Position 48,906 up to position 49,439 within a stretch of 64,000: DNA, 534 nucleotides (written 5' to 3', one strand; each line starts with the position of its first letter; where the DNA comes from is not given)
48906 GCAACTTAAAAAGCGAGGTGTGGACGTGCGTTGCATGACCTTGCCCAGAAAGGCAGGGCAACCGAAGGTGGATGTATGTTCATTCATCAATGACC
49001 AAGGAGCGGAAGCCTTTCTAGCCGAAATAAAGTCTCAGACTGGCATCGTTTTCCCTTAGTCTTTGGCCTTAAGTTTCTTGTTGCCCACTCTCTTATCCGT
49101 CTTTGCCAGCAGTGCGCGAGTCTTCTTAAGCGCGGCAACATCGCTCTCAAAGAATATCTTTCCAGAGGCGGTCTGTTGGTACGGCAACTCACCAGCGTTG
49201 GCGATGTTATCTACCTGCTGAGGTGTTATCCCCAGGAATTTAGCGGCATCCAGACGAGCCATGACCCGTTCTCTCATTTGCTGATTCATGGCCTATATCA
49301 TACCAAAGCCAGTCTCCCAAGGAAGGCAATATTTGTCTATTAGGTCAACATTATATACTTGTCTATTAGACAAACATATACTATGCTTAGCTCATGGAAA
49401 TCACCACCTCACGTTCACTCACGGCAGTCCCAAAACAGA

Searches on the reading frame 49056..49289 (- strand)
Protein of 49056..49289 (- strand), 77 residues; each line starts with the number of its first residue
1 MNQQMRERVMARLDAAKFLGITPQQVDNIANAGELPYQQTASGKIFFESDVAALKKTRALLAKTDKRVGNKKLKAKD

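Call 62: search_protein_families(library=phrogs, proteins=[window:49056-49289:-], max_evalue=0.001)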
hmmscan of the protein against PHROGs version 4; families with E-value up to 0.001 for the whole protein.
window:49056-49289:- (77 aa): 2 families
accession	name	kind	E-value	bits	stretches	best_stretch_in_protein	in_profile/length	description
phrog_66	-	integration and excision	0.00011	23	1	2-60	86-145/412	excisionase and transcriptional regulator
phrog_57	-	head and packaging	0.0005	21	1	3-67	6-72/199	terminase small subunit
